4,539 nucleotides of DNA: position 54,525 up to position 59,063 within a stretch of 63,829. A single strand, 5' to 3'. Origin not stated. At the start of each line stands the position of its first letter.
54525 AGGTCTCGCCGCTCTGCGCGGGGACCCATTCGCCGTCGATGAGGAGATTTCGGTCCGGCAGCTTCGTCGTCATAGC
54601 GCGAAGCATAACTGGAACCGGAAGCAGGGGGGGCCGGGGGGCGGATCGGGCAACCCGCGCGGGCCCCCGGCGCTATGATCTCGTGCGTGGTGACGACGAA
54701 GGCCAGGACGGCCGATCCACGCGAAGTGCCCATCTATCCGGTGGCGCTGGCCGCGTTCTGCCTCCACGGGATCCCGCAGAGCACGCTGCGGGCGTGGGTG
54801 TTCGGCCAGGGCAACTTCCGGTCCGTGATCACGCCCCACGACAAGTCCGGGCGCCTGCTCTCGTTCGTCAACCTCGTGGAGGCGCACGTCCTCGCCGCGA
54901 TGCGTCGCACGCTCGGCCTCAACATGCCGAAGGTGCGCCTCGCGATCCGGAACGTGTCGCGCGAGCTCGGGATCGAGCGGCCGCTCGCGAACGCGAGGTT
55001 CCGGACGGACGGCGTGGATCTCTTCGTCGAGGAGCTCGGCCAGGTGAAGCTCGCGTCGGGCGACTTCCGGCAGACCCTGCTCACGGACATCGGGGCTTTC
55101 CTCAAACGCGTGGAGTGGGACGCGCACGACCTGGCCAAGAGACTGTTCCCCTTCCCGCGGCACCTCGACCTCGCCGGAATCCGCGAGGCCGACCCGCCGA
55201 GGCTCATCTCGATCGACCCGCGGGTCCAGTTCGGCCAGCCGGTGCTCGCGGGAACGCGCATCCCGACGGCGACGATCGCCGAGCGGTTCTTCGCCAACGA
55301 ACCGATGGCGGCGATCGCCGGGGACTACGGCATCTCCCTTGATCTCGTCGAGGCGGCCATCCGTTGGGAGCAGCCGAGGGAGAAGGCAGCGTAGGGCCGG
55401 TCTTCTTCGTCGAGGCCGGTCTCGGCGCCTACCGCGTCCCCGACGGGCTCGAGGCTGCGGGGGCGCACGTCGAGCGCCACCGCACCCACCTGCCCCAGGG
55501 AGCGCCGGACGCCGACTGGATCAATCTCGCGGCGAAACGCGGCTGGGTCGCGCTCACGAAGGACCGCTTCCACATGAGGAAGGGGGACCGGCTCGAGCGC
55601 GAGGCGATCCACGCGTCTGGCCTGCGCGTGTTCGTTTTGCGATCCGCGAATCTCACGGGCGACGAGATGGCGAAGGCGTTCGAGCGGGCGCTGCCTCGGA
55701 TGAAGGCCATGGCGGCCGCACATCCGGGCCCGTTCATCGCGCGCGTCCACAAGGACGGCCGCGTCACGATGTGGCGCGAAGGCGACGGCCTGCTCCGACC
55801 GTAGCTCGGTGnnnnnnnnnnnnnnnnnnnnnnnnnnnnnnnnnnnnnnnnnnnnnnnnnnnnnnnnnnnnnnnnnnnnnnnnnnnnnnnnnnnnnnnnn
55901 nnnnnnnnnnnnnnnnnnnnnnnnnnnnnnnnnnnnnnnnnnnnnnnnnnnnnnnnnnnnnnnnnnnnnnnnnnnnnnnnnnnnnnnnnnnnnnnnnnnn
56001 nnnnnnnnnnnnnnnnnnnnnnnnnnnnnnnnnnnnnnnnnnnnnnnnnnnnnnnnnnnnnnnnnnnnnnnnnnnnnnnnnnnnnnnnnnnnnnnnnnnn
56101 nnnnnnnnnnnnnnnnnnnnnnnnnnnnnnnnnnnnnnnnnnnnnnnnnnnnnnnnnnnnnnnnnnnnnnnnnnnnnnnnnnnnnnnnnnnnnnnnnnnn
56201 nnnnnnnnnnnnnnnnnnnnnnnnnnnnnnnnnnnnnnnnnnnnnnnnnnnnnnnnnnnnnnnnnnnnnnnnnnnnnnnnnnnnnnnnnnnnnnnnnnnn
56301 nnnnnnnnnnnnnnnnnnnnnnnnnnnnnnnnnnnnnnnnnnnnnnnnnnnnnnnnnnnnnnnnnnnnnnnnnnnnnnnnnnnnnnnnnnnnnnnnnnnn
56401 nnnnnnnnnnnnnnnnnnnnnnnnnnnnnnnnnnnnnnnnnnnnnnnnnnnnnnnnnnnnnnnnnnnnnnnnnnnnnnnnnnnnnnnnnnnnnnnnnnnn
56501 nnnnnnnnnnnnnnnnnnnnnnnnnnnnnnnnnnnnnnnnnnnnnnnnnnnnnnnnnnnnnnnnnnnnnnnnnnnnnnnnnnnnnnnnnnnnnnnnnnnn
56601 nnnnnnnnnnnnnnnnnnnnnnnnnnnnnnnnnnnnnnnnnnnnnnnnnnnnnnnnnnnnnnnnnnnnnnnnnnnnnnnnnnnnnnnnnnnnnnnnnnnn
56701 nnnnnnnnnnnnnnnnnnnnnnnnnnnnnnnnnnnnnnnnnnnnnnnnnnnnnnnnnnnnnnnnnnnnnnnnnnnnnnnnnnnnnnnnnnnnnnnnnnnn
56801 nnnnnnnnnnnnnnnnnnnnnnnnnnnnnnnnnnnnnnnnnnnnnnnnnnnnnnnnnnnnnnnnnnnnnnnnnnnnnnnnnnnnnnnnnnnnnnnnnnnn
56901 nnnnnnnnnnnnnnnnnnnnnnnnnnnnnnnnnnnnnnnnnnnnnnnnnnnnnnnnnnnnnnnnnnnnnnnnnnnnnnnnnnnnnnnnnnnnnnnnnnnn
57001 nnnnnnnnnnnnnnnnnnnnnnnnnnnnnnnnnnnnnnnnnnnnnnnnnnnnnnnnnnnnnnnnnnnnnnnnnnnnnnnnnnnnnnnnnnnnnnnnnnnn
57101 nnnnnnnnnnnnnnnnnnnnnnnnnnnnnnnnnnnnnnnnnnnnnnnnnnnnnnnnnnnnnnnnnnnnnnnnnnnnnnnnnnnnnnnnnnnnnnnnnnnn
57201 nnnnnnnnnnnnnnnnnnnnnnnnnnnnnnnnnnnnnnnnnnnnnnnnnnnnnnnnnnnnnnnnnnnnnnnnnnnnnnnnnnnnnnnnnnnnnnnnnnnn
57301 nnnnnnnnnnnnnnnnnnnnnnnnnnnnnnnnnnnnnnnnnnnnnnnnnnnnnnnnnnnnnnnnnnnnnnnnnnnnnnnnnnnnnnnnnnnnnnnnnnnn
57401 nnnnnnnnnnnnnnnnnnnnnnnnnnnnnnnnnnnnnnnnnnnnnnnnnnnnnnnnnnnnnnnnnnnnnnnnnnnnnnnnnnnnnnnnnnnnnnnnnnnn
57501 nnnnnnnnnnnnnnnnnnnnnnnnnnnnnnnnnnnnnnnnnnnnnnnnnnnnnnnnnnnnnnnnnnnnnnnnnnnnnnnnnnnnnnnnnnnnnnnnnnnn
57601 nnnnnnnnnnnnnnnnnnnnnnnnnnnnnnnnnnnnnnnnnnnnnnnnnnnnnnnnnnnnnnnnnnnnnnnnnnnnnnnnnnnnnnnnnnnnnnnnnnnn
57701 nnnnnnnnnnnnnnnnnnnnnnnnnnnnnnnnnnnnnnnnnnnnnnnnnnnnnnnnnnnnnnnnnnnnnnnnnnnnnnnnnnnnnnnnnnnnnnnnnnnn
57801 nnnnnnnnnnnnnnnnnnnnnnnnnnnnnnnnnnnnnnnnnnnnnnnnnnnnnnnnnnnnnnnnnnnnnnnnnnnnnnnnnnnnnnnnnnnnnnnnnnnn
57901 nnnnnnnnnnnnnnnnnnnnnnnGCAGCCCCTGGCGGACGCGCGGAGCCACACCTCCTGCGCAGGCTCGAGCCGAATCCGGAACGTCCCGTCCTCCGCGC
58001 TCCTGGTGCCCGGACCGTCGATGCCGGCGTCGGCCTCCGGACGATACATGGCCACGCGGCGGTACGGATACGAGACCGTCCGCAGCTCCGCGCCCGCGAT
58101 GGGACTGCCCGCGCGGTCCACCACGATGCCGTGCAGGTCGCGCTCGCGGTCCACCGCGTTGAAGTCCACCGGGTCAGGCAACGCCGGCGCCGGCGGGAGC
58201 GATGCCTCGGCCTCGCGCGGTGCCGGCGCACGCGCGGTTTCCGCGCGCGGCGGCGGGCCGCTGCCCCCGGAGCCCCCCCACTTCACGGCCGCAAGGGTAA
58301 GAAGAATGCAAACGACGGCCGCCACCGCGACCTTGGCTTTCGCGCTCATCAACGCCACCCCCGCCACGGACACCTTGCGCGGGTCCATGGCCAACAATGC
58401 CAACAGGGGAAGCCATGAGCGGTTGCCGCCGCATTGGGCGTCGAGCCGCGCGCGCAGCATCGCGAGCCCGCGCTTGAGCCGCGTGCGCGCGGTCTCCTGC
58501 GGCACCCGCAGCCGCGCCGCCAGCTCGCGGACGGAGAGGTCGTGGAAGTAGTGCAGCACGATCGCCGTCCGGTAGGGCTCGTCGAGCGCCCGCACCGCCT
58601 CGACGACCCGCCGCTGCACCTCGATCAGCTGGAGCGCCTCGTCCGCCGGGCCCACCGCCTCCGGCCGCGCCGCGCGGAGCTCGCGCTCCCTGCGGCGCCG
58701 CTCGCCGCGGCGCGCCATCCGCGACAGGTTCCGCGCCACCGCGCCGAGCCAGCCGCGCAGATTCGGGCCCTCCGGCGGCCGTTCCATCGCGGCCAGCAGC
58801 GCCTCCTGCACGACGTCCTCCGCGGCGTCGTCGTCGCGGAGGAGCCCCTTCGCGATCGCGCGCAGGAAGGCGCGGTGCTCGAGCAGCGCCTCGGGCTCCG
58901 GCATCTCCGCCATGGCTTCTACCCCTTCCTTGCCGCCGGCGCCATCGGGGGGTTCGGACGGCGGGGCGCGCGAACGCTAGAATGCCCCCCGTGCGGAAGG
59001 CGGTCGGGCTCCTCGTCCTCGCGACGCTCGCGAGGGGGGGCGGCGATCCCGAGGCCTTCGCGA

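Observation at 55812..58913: Second ECF-sigma/TM/beta-sandwich fusion (locus 2), a diverged paralogue of the first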

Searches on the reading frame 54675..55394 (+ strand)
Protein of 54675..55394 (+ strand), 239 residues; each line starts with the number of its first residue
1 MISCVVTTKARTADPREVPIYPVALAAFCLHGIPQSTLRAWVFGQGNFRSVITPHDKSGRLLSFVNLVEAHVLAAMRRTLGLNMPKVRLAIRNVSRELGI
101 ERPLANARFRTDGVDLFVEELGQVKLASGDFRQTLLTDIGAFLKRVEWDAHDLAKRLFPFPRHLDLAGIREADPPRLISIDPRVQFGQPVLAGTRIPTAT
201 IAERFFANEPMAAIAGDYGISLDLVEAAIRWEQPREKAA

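Call 19: search_protein_families(library=pfam, proteins=[window:54675-55394:+], max_evalue=0.001)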
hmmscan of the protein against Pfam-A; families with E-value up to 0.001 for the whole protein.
window:54675-55394:+ (239 aa): 2 families
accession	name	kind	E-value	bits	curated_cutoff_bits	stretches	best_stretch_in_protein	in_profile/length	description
PF04255.20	DUF433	-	2.8e-11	43.5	23.6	1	178-230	1-54/56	Protein of unknown function (DUF433)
PF21321.3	HTH_66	-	0.00087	20.1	24.3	0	19-90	1-82/83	Putative DNA-binding HTH domain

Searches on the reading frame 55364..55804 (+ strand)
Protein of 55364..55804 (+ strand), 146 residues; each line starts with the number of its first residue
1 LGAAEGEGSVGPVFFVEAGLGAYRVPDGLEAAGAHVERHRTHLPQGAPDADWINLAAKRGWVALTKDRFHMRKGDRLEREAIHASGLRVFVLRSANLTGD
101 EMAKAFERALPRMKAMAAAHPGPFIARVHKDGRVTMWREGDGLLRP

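Call 19: search_protein_families(library=pfam, proteins=[window:55364-55804:+], max_evalue=0.001)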
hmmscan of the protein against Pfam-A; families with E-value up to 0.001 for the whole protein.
window:55364-55804:+ (146 aa): 1 family
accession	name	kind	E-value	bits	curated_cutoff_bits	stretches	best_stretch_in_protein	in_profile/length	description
PF18478.7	PIN_10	-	6.3e-14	52.3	26.2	1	12-93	1-83/84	PIN like domain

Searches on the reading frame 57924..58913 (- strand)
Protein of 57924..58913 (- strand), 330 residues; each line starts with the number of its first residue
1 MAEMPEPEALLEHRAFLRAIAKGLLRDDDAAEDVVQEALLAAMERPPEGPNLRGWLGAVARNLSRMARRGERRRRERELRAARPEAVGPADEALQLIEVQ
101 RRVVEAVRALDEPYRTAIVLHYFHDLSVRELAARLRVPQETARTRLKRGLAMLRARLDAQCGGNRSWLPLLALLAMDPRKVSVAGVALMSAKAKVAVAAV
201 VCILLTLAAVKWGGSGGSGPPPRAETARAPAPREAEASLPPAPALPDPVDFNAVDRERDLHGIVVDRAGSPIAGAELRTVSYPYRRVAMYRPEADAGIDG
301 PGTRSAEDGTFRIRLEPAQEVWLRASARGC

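Call 57: predict_structure(alignment_id=A3)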
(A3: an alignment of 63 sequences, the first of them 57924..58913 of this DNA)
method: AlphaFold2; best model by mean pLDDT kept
length: 330 residues; sequences in the alignment: 63
mean_pLDDT: 84.7   pTM: 0.45
mean pLDDT of the five models: 84.7, 84.4, 83.6, 83.0, 82.4
residues with pLDDT >= 90: 202; 70-90: 62; 50-70: 35; < 50: 31
segments of 3 or more residues with pLDDT < 50: 180-194, 214-228
pLDDT, mean of each block of 10 residues (from residue 1): 88 98 98 98 94 97 97 91 76 86 95 97 93 97 98 94 78 63 41 58 80 50 47 65 95 97 96 97 76 78 98 96 86
secondary structure, 60 per line:
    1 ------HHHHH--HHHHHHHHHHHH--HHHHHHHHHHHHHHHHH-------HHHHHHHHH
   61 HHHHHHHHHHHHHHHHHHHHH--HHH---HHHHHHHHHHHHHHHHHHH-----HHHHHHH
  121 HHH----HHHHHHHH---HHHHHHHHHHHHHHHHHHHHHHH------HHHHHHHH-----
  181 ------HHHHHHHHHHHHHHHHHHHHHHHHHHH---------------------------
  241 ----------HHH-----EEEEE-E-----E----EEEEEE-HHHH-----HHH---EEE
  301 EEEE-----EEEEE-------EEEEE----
elements in order: H7-11 H14-25 H28-44 H52-81 H90-108 H114-123 H128-135 H139-161 H168-175 H187-213 E259-263 E276-281 H283-286 E298-304 E310-314 E322-326

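Call 71: fold_search(model_id=the predicted structure, library=pdb)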
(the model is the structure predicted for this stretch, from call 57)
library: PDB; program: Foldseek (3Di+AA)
matches with E <= 10: 476; with E <= 0.001: 31
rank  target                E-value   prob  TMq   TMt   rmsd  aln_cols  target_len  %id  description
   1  6dv9_F                2.2e-07  1.00  0.20  0.37  15.8       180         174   28  Crystal structure of Mycobacterium tuberculosis transcription initiation complex(ECF sigma factor L) containing 5nt RN (released 2019-02-20)
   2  9m9e_F                5.2e-07  1.00  0.20  0.36   9.5       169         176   28  Structural Basis of Pausing During Transcription Initiation in Mycobacterium tuberculosis (released 2026-01-14)
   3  8z6g_B                3.8e-06  1.00  0.21  0.38  14.2       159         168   22  the AlgU-MucAcyto complex structure in Pseudomonas aeruginosa (released 2024-05-08)
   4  5wuq_A                4.8e-06  1.00  0.18  0.36  16.8       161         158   25  Crystal structure of SigW in complex with its anti-sigma RsiW, a zinc binding form (released 2017-03-29)
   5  5wuq_B                5.4e-06  1.00  0.18  0.37  16.4       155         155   25  Crystal structure of SigW in complex with its anti-sigma RsiW, a zinc binding form (released 2017-03-29)
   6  6in7_B                5.4e-06  1.00  0.21  0.38  14.2       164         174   22  Crystal structure of AlgU in complex with MucA(cyto) (released 2019-07-24)
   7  6kop_F                5.4e-06  1.00  0.18  0.36  15.2       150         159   25  Mycobacterium tuberculosis initial transcription complex comprising sigma H and 5'-OH RNA of 9 nt (released 2020-03-11)
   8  9m98_F                5.4e-06  1.00  0.19  0.36  15.5       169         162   29  Structural Basis of Pausing During Transcription Initiation in Mycobacterium tuberculosis (released 2026-01-14)
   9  8z6g_D                5.7e-06  1.00  0.21  0.38  14.5       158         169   22  the AlgU-MucAcyto complex structure in Pseudomonas aeruginosa (released 2024-05-08)
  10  5uxx_C                6.0e-06  1.00  0.19  0.37  17.0       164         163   26  Co-crystal structure of the sigma factor RpoE in complex with the anti-sigma factor NepR from Bartonella quintana (released 2018-02-28)
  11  5wur_A                7.5e-06  1.00  0.18  0.37  16.7       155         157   24  Crystal structure of SigW in complex with its anti-sigma RsiW, an oxdized form (released 2017-03-29)
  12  5uxx_A                9.4e-06  1.00  0.19  0.35  16.9       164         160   26  Co-crystal structure of the sigma factor RpoE in complex with the anti-sigma factor NepR from Bartonella quintana (released 2018-02-28)
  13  1or7_A                1.0e-05  1.00  0.20  0.35  14.4       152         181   24  Crystal Structure of Escherichia coli sigmaE with the Cytoplasmic Domain of its Anti-sigma RseA (released 2003-04-15)
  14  6jbq_F                1.2e-05  1.00  0.21  0.36  14.1       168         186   20  CryoEM structure of Escherichia coli sigmaE transcription initiation complex containing 5nt of RNA (released 2019-05-29)
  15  6jcx_F                1.4e-05  1.00  0.20  0.33  14.3       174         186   21  Mycobacterium tuberculosis transcription initiation complex with ECF sigma factor sigma H and 6nt RNA (released 2019-05-29)
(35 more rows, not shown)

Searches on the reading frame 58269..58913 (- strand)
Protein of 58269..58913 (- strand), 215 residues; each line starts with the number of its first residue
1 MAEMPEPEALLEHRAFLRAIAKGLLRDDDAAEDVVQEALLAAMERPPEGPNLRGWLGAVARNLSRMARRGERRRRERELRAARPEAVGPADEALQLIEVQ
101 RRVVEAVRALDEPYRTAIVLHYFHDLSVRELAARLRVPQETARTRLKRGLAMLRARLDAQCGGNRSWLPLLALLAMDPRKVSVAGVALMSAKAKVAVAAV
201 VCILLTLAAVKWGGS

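Call 60: search_protein_representatives(protein=window:58269-58913:-)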
Query: 215 residues. Proteins with E-value up to 0.001 (for the whole library): 54241; up to 1e-10: 12891; up to 1e-30: 1792. The best 150 are listed.
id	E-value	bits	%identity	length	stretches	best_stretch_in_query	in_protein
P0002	6.3e-106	369.2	85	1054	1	4-215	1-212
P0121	2.6e-63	230.1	85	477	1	1-138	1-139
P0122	5.3e-50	186.7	55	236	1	4-207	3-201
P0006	2.6e-48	181.2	54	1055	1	4-208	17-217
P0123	2.9e-48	181.0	51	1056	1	4-207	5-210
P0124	5.1e-48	180.2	53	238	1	3-203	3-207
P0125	8.9e-48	179.5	50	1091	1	4-205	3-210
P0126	2.4e-47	178.1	54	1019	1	25-208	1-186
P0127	1.0e-46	176.0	53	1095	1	3-215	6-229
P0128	1.2e-46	175.8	52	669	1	4-203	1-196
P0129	3.8e-46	174.1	48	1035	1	4-207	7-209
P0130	2.0e-45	171.8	51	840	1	3-212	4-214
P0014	7.7e-45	169.9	50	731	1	5-207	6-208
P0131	9.1e-45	169.6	51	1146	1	11-208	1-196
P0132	1.1e-44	169.4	51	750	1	3-202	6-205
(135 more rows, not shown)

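Call 62: search_protein_families(library=pfam, alignment_id=A5, max_evalue=0.00001)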
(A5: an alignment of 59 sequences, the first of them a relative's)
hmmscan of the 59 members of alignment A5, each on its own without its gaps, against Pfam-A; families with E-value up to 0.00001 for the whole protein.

A. member 1, P0128 (669 aa): 10 families
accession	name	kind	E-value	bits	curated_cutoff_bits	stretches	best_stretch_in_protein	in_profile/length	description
PF13620.12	CarboxypepD_reg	-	4.3e-32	110.7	32.3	3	617-665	2-49/82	Carboxypeptidase regulatory-like domain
PF08281.18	Sigma70_r4_2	-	6.1e-10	39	25.7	1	96-148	2-54/54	Sigma-70, region 4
PF04542.20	Sigma70_r2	-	8.9e-10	38.7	24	1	9-69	4-71/71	Sigma-70 region 2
PF13715.12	CarbopepD_reg_2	-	1.6e-09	38.1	32.2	0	440-510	1-65/88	CarboxypepD_reg-like domain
PF04545.22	Sigma70_r4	-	8.1e-09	35.3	24.1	1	105-149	5-49/50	Sigma-70, region 4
PF10670.15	DUF4198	-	7e-08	33.3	34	0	256-308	152-197/209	Domain of unknown function (DUF4198)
PF02369.22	Big_1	-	3.1e-07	30.8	34.9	0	252-271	21-40/93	Bacterial Ig-like domain (group 1)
PF24107.1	DUF7382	-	1.3e-06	28.6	27.4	0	598-634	3-39/65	Domain of unknown function (DUF7382)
PF13115.11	YtkA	-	1.8e-06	28.9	25.9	0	255-294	26-67/85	YtkA-like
PF20598.4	DUF6795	-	2.8e-06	28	27.4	0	618-659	2-44/103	Domain of unknown function (DUF6795)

B. families by the number of members that match (of 59 scanned): 23 families
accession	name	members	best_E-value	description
PF04542.20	Sigma70_r2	59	8.9e-15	Sigma-70 region 2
PF08281.18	Sigma70_r4_2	59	1.4e-14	Sigma-70, region 4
PF04545.22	Sigma70_r4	55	2.1e-13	Sigma-70, region 4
PF13620.12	CarboxypepD_reg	50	5.7e-62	Carboxypeptidase regulatory-like domain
PF13715.12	CarbopepD_reg_2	28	3.6e-24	CarboxypepD_reg-like domain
PF00775.27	Dioxygenase_C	11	2.9e-11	Dioxygenase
PF10670.15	DUF4198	9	1.3e-08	Domain of unknown function (DUF4198)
PF17210.9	SdrD_B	8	8.9e-16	SdrD B-like domain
PF02369.22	Big_1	8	3.9e-10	Bacterial Ig-like domain (group 1)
PF14686.12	fn3_3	7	1.4e-10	Polysaccharide lyase family 4, domain II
PF20598.4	DUF6795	6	6.2e-07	Domain of unknown function (DUF6795)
PF17802.7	SpaA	5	2.9e-11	Prealbumin-like fold domain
PF15976.11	CooC_C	5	1.3e-09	CS1-pili formation C-terminal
PF03781.23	FGE-sulfatase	3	5.9e-40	Sulfatase-modifying factor enzyme 1-like domain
PF25020.1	TTR_TEN1-4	3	1.9e-10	Teneurin TTR-like domain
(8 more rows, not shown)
